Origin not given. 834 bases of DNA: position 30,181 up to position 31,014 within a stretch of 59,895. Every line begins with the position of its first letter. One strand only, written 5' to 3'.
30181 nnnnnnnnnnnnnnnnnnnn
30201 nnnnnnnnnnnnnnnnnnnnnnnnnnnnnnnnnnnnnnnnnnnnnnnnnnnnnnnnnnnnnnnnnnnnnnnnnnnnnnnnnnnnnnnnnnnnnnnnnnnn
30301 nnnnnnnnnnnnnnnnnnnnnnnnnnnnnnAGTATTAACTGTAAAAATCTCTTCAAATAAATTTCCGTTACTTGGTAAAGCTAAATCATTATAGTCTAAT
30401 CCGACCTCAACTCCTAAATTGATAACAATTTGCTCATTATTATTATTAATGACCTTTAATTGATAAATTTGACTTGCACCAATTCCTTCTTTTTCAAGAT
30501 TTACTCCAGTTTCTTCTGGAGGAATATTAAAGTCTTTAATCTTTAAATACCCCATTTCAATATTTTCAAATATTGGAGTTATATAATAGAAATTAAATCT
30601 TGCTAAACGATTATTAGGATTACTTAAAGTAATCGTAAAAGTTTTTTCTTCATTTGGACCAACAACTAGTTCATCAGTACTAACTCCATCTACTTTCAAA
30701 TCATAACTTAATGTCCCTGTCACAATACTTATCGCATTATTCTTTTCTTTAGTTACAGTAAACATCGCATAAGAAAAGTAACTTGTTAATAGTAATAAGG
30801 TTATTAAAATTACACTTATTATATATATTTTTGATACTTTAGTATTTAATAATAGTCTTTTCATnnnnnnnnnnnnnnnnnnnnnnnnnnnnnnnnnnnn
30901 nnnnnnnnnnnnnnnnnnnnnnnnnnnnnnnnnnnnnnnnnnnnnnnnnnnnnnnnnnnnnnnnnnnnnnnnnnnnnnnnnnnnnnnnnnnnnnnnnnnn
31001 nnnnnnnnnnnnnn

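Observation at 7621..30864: Modular surface-protein family: one shared TasA/SipW-type stalk module, interchangeable lectin-like heads, and a stalk-only gene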

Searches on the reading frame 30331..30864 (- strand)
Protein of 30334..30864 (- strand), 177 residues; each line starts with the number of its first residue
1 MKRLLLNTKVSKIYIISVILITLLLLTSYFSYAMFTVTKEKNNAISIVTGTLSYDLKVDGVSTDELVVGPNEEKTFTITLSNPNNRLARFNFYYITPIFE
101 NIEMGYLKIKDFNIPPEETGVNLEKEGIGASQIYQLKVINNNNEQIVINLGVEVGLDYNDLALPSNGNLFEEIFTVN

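Call 12: find_homologous_proteins(query=window:30334-30864:-, max_evalue=0.001)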
Query seq(177 aa) (177 aa): 109 proteins with E <= 0.001 among 217 candidates.
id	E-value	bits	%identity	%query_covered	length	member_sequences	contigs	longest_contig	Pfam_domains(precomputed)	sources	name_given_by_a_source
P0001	4.2e-105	367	100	100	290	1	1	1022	-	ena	-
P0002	1.4e-65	238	68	96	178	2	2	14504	-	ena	-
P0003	3.7e-60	221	62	98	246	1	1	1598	-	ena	-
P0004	4.7e-57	210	60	99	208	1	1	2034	-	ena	-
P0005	6.2e-57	210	62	97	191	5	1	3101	-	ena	-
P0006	5.0e-56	207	60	98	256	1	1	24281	-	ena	-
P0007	5.2e-56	207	71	84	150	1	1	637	-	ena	-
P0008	5.7e-56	207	60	98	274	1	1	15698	-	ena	-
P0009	8.0e-56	206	58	98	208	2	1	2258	-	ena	-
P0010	1.2e-55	206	58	98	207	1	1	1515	-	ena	-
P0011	1.4e-55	206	59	98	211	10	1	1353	-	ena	-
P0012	1.9e-55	205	58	98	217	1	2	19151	-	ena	-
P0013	2.9e-55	205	58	98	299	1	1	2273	-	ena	-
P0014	4.2e-55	204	61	97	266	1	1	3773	-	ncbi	-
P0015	5.0e-55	204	59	97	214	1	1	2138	-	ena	-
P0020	1.1e-53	200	58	98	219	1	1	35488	-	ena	-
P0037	4.7e-52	194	56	98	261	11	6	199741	-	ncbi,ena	-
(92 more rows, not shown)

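Call 23: find_encoding_contigs(protein=P0037, flank=6000, max_places=4)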
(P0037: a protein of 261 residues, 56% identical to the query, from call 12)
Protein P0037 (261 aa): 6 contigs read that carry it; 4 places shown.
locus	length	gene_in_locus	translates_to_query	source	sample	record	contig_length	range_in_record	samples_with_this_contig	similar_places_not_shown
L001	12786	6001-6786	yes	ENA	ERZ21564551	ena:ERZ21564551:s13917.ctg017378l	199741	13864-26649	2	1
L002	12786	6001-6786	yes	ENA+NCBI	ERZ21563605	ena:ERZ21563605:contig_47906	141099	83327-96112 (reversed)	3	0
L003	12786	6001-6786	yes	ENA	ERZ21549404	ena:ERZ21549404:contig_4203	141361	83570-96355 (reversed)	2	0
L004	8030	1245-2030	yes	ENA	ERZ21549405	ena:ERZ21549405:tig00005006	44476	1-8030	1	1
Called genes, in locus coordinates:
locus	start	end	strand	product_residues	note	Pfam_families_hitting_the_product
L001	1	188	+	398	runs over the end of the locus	PF07804:HipA_C (weak)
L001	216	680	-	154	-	PF13379:NMT1_2, PF09084:NMT1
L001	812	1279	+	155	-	-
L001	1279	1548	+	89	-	-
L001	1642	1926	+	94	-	PF13443:HTH_26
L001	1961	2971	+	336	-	PF02881:SRP54_N, PF00448:SRP54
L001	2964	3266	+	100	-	-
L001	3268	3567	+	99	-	PF04297:UPF0122, PF04545:Sigma70_r4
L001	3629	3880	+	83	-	-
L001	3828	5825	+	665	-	PF01935:DUF87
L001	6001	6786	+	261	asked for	-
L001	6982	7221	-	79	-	PF13560:HTH_31 (weak), PF12844:HTH_19, PF01381:HTH_3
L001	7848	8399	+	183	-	-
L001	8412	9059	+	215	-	-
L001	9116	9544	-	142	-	-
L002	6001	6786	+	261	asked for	-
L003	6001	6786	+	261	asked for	-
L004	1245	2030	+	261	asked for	-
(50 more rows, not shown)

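Call 24: find_encoding_contigs(protein=P0020, flank=6000, max_places=3)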
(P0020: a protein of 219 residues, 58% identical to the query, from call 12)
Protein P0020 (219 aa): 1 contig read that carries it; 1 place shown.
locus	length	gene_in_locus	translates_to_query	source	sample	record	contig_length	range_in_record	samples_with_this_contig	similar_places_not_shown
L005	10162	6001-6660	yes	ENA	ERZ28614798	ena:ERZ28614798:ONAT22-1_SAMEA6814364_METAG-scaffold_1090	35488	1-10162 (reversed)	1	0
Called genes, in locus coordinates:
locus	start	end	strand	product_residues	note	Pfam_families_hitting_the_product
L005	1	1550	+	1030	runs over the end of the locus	PF00133:tRNA-synt_1, PF09334:tRNA-synt_1g, PF01921:tRNA-synt_1f (faint), PF08264:Anticodon_1, PF19302:DUF5915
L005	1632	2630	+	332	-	PF13529:Peptidase_C39_2, PF12385:Peptidase_C70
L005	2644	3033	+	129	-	-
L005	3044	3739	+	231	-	-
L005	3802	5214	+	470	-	PF01225:Mur_ligase, PF08245:Mur_ligase_M, PF02875:Mur_ligase_C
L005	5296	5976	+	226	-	-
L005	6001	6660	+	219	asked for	-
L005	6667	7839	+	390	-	PF19789:DUF6273 (faint)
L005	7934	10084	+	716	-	PF09371:Tex_N, PF22706:Tex_central_region, PF16921:Tex_YqgF, PF14635:HHH_7 (weak), PF12836:HHH_3, PF17674:HHH_9, PF00575:S1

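Call 29: find_related_loci(query=A2, collection=genome_contigs, flank=3000)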
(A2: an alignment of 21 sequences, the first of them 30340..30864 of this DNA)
Query A2 (175 aa) in genome_contigs; peptide patterns used: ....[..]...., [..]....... (x = any residue, [..] = any of these).
206 stretches matched a pattern; 165 encode a relative of the query (tblastn E <= 1e-3); the best 80 are kept; 80 distinct loci.
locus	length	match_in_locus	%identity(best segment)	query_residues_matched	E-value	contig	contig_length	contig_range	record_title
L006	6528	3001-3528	64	1-175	2e-66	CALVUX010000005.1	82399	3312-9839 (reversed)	MAG: uncultured Bacilli bacterium isolate BRZ_EC__bin54 genome assembly, contig: BRZ_EC__NODE_593_length_82399_cov_22.74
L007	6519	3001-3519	62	1-172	2e-65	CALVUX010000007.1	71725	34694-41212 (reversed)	MAG: uncultured Bacilli bacterium isolate BRZ_EC__bin54 genome assembly, contig: BRZ_EC__NODE_746_length_71725_cov_21.70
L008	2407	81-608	63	1-175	9e-66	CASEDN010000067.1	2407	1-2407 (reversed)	uncultured bacterium isolate SI.O91.metabat-bins.44 genome assembly, contig: SI.O91.metabat-bins.44.fa_k141_157677, whol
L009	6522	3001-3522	59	1-173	6e-65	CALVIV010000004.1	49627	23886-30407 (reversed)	MAG: uncultured Bacilli bacterium isolate BRZ_IG__bin14 genome assembly, contig: BRZ_IG__NODE_546_length_49627_cov_45.56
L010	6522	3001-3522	60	1-173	3e-65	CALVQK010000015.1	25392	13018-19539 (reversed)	MAG: uncultured Bacilli bacterium isolate BRZ_GT__bin8 genome assembly, contig: BRZ_GT__NODE_1616_length_25392_cov_38.89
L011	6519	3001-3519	62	1-172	5e-64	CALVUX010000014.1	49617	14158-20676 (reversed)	MAG: uncultured Bacilli bacterium isolate BRZ_EC__bin54 genome assembly, contig: BRZ_EC__NODE_1296_length_49617_cov_21.1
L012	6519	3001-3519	61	1-172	3e-64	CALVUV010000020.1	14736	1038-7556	MAG: uncultured Bacilli bacterium isolate BRZ_BV__bin67 genome assembly, contig: BRZ_BV__NODE_3881_length_14736_cov_7.56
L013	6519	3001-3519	63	1-172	3e-64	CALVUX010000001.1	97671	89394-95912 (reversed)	MAG: uncultured Bacilli bacterium isolate BRZ_EC__bin54 genome assembly, contig: BRZ_EC__NODE_424_length_97671_cov_21.16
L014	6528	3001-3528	57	1-175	1e-63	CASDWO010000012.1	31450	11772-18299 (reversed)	uncultured bacterium isolate SI.A50.metabat-bins.20 genome assembly, contig: SI.A50.metabat-bins.20.fa_k141_49035, whole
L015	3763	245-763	59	1-172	2e-63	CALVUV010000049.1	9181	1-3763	MAG: uncultured Bacilli bacterium isolate BRZ_BV__bin67 genome assembly, contig: BRZ_BV__NODE_7284_length_9181_cov_7.837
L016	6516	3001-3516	61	1-172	2e-63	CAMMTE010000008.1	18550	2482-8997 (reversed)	MAG: uncultured Tenericutes bacterium isolate ERR4835846_bin.32_MetaWRAP_v1.1_MAG genome assembly, contig: NODE_1000_len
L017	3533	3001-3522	59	1-173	2e-63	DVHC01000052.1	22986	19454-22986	MAG TPA_asm: Candidatus Onthousia excrementipullorum isolate CHK184-20233 CHK184__C159980_L22986_ERR3414579, whole genom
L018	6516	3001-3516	62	1-172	6e-63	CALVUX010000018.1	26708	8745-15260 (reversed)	MAG: uncultured Bacilli bacterium isolate BRZ_EC__bin54 genome assembly, contig: BRZ_EC__NODE_2554_length_26708_cov_22.0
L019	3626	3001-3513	61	3-172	6e-63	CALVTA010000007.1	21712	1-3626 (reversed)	MAG: uncultured Bacilli bacterium isolate BRZ_ES__bin111 genome assembly, contig: BRZ_ES__NODE_3187_length_21712_cov_10.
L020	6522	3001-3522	61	1-173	6e-63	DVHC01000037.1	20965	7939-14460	MAG TPA_asm: Candidatus Onthousia excrementipullorum isolate CHK184-20233 CHK184__C116476_L20965_ERR3414579, whole genom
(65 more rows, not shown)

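Call 45: predict_structure(alignment_id=A4)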
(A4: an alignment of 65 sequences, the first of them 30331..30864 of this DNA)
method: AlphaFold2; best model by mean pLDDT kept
length: 178 residues; sequences in the alignment: 65
mean_pLDDT: 86.0   pTM: 0.68
mean pLDDT of the five models: 86.0, 83.6, 83.4, 82.8, 82.1
residues with pLDDT >= 90: 107; 70-90: 47; 50-70: 21; < 50: 3
segments of 3 or more residues with pLDDT < 50: 176-178
pLDDT, mean of each block of 10 residues (from residue 1): 58 89 96 83 66 91 94 95 91 82 89 92 87 93 92 90 91 66
secondary structure, 60 per line:
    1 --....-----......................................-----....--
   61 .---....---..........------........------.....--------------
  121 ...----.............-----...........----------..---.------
elements in order: H3-6 H12-49 E55-58 E65-68 E72-81 E88-95 E102-106 E121-123 E131-140 E146-156

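Call 48: search_protein_representatives(alignment_id=A2)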
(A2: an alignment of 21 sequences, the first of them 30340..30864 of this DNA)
Query: 21 sequences, 230 profile positions. Proteins with E-value up to 0.001 (for the whole library): 559; up to 1e-10: 273; up to 1e-30: 67. The best 150 are listed.
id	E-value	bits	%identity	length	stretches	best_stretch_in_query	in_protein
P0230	2.0e-107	374.1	-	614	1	1-223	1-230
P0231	3.7e-103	360.1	-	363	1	3-230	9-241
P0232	3.8e-99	347.0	-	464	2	1-228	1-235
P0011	2.9e-97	340.8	-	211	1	1-203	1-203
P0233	8.7e-97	339.2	-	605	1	2-227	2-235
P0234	2.8e-94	331.0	-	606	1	1-227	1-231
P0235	4.2e-93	327.2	-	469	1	18-229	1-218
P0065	2.8e-91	321.2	-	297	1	1-230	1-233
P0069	1.8e-88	312.0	-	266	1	1-224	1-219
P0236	6.1e-85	300.5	-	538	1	1-205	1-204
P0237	1.8e-84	299.0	-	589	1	1-227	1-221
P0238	4.0e-82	291.3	-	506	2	1-200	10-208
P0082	1.3e-77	276.5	-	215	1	2-206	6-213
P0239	2.3e-77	275.7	-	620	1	3-229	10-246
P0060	4.8e-77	274.7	-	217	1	1-192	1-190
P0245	3.2e-64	232.7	-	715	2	1-193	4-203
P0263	4.2e-41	157.1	-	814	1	6-223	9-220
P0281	3.6e-32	127.8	-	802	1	8-212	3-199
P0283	1.1e-31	126.2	-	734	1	5-180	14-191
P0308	4.0e-26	108.1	-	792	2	8-226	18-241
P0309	1.0e-25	106.7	-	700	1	8-175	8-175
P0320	1.9e-24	102.5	-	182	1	14-169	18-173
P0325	2.3e-23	99.0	-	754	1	1-223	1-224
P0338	4.7e-21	91.5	-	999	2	7-225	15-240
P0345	6.5e-20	87.7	-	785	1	13-165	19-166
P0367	8.6e-18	80.8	-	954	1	13-179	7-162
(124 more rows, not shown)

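Call 49: fold_search(model_id=the predicted structure, library=pdb)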
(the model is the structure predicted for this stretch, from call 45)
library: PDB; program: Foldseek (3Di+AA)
matches with E <= 10: 1421; with E <= 0.001: 0
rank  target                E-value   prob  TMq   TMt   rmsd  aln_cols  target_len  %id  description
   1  6fvi                  1.6e-02  0.77  0.23  0.28  13.2       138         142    9  ASH / PapD-like domain of human CEP192 (PapD-like domain 7) (released 2019-03-20)
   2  5fl1_A                2.0e-02  0.38  0.18  0.07  10.3       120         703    8  Structure of a hydrolase with an inhibitor (released 2016-08-31)
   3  5iqm_A                2.5e-02  0.75  0.26  0.32   8.1       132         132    9  Crystal structure of the E. coli type 1 pilus subunit FimG (engineered variant with substitution Q134E; N-terminal Fim (released 2016-07-06)
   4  8y1w                  2.9e-02  0.69  0.25  0.28  10.5       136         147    8  Crystal structure of Thermococcus pacificus dUTPase complexed with dUMP. (released 2024-11-06)
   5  8v9w_A                3.5e-02  0.41  0.24  0.32  11.5       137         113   10  X-ray crystal structure of JGFN4 complexed with fentanyl (released 2024-08-07)
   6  2e6j_MODEL_1_A        3.7e-02  0.96  0.32  0.48   6.0       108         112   10  Solution structure of the C-terminal PapD-like domain from human HYDIN protein (released 2007-07-03)
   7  4txg                  3.7e-02  0.30  0.20  0.07  16.1       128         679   12  Crystal Structure of a Family GH18 Chitinase from Chromobacterium violaceum (released 2015-10-14)
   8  8jmw_A                3.9e-02  0.89  0.29  0.12   7.8       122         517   16  Fibril form of serine peptidase Vpr (released 2023-12-06)
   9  8oye_A                4.1e-02  0.69  0.26  0.10  11.0       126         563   13  Clostridium perfringens chitinase CP4_3455 E196Q with chitin (released 2023-07-12)
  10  8ose                  4.1e-02  0.30  0.20  0.08  15.3       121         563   12  C. perfringens chitinase CP4_3455 in complex with inhibitor bisdionin C (released 2023-07-12)
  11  7b0x_I                4.4e-02  0.90  0.32  0.38   6.6       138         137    8  Crystal structure of the ternary complex of the E. coli type 1 pilus proteins FimC, FimI and the N-terminal domain of  (released 2021-12-08)
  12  3l3o_B                4.6e-02  0.35  0.22  0.21  15.2       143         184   10  Staphylococcal Complement Inhibitor (SCIN) in complex with Human Complement Component C3c (released 2010-08-04)
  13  5iqo_A                5.2e-02  0.66  0.27  0.33   8.0       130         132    8  Crystal structure of the E. coli type 1 pilus subunit FimG (engineered variant with substitutions Q134E and S138E; N-t (released 2016-07-06)
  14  9ifr                  5.5e-02  0.82  0.31  0.40   6.9       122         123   10  CLIPPER domain from the Gram-negative fibrillar adhesin "B9T28_05395 (released 2025-11-26)
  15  8v9x                  5.5e-02  0.44  0.25  0.36  11.4       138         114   11  X-ray crystal structure of JGFN4 complex with fentanyl (released 2024-08-07)
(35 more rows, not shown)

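Call 61: search_protein_families(library=pfam, proteins=[P0263, P0338, P0367, P0245, P0281, P0283, P0308, P0309, P0325, P0345], max_evalue=0.001)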
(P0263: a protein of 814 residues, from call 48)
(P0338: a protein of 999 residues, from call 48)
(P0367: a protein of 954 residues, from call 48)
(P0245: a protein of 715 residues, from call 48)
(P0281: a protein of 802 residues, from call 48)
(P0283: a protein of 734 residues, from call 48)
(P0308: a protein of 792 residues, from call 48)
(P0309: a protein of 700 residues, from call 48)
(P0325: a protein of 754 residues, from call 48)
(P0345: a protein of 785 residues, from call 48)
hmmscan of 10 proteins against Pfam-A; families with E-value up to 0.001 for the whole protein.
P0263 (814 aa): 1 family
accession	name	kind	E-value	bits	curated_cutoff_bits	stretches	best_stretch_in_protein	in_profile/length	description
PF13385.13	Laminin_G_3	-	1.6e-08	35.2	27.6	1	251-376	1-126/151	Concanavalin A-like lectin/glucanases superfamily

P0338 (999 aa): 1 family
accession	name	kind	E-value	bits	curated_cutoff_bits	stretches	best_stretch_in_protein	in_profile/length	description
PF19789.6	DUF6273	-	1.4e-17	64.5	23.5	2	252-365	27-170/172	Domain of unknown function (DUF6273)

P0367 (954 aa): 3 families
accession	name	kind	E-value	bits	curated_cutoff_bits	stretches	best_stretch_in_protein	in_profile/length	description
PF13306.12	LRR_5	-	7.8e-62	207.3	27.7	2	537-663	2-126/127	BspA type Leucine rich repeat region (6 copies)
PF13855.12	LRR_8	-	1.7e-11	44.1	27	1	670-713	11-55/61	Leucine rich repeat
PF09479.16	Flg_new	-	0.00027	21.4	27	1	299-337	13-49/65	Listeria-Bacteroides repeat domain (List_Bact_rpt)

P0245 (715 aa): 0 families

P0281 (802 aa): 0 families

P0283 (734 aa): 1 family
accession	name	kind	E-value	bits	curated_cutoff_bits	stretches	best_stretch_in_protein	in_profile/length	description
PF12810.13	ALK_LTK_GRD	-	5.2e-28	99.1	24.5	1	206-496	3-243/243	ALK/LTK, Glycine-rich domain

P0308 (792 aa): 1 family
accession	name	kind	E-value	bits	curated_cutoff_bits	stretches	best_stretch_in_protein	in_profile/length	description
PF19789.6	DUF6273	-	7.6e-17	62.1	23.5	2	638-771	9-171/172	Domain of unknown function (DUF6273)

P0309 (700 aa): 1 family
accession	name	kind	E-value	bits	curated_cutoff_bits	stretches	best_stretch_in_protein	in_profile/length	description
PF12810.13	ALK_LTK_GRD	-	3.3e-37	129.2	24.5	1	194-435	7-242/243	ALK/LTK, Glycine-rich domain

P0325 (754 aa): 1 family
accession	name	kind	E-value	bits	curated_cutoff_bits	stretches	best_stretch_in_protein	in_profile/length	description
PF13385.13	Laminin_G_3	-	6.9e-05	23.5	27.6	1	286-408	32-150/151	Concanavalin A-like lectin/glucanases superfamily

P0345 (785 aa): 1 family
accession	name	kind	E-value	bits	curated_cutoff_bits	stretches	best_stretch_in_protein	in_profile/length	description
PF12810.13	ALK_LTK_GRD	-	4.5e-87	292.5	24.5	2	506-782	6-242/243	ALK/LTK, Glycine-rich domain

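Call 64: search_solved_structures(query=A4, max_evalue=10)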
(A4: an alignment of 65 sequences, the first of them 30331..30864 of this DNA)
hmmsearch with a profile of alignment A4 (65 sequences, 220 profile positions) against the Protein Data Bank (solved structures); distinct sequences matched with E-value up to 10: 1.
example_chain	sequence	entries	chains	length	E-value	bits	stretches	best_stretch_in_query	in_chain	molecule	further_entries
9n2z_A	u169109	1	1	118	0.31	13.6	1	50-154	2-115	LM2363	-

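Call 86: search_protein_families(library=ncbifam, proteins=[P0320, P0367], max_evalue=10)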
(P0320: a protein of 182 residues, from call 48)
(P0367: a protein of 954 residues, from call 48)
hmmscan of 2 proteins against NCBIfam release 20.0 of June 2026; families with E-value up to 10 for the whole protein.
P0320 (182 aa): 1 family
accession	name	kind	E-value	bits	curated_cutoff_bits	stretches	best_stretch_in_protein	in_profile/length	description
NF041640.1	AmoB_BACT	equivalog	0.12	11.1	336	1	51-117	329-396/410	bacterial ammonia monooxygenase, subunit AmoB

P0367 (954 aa): 4 families
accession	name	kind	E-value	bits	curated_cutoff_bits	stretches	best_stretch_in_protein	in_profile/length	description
NF047961.1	adhesin_HupY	equivalog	3.7e-31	108.1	1250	3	575-695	191-310/978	leucine-rich repeat adhesin HupY/LrrG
NF045861.1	glide_Gli349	exception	9.2e-19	65.7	1750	3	682-758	2675-2750/3169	gliding machinery surface structure protein Gli349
TIGR02543.1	List_Bact_rpt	repeat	0.0014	19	20.95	1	315-343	1-28/44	TIGR02543 family repeat protein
NF007990.1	PRK10718.1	equivalog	0.087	12.5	207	1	750-807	15-74/189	RpoE-regulated lipoprotein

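Call 98: fold_search(model_id=the predicted structure, library=viral)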
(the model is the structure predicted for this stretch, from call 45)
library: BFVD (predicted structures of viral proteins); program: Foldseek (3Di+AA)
matches with E <= 10: 1345; with E <= 0.001: 1
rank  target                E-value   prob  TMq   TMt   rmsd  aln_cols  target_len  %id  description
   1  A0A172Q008            2.4e-04  1.00  0.36  0.44   5.4       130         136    9  Uncharacterized protein [Acinetobacter phage vB_AbaM_ME3]
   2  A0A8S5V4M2            2.4e-03  0.95  0.26  0.21  12.3       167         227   14  Uncharacterized protein [Siphoviridae sp. ct87j35]
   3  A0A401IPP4            3.6e-03  0.99  0.30  0.28   9.4       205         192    9  Wsv311-like protein [Sesarmops intermedium nimavirus]
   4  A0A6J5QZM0            4.5e-03  1.00  0.34  0.44   6.0       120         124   12  Uncharacterized protein [uncultured Caudovirales phage]
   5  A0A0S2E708            5.0e-03  1.00  0.36  0.15   5.1       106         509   16  Uncharacterized protein [White spot syndrome virus]
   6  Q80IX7                6.7e-03  0.97  0.29  0.26  12.8       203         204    5  VP26 [White spot syndrome virus]
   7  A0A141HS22            1.2e-02  0.98  0.32  0.26  11.8       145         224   11  (no name in the UniProt tables at hand)
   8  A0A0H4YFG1            1.4e-02  0.89  0.26  0.17  10.6       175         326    8  Deoxyuridine 5'-triphosphate nucleotidohydrolase [Salmon gill poxvirus]
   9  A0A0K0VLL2            1.6e-02  0.84  0.28  0.26  18.0       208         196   13  Wsv421-like protein [Metopaulias depressus WSSV-like virus]
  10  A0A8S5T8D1            1.8e-02  0.60  0.22  0.25  13.2       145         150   14  Uncharacterized protein [Podoviridae sp. ctU557]
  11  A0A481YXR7            2.2e-02  0.66  0.23  0.08  15.3       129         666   16  Glycosyl hydrolase family 18 [Marseillevirus LCMAC201]
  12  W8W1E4                2.3e-02  0.87  0.31  0.08  11.7       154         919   10  Uncharacterized protein [Invertebrate iridescent virus 22]
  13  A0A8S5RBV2            2.9e-02  0.63  0.27  0.12  12.7       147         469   15  Translocon-associated protein beta (TRAPB) [virus sp. ctOZh10]
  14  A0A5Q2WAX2            3.0e-02  0.23  0.19  0.13  16.9       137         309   14  (no name in the UniProt tables at hand)
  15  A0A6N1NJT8            3.2e-02  0.96  0.33  0.16   7.9       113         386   11  Uncharacterized protein [Tupanvirus deep ocean]
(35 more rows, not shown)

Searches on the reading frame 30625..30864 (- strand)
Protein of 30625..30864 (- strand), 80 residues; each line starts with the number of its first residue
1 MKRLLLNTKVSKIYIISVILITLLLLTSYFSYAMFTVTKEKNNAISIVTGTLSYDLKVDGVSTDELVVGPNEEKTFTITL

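Call 86: search_protein_families(library=ncbifam, proteins=[window:30625-30864:-], max_evalue=10)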
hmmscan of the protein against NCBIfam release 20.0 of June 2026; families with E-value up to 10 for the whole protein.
seq(80 aa): 1 family
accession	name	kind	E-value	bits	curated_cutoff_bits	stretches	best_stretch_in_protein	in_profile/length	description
NF011334.0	PRK14750.1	equivalog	0.48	10.3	53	1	19-35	9-24/29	K(+)-transporting ATPase subunit F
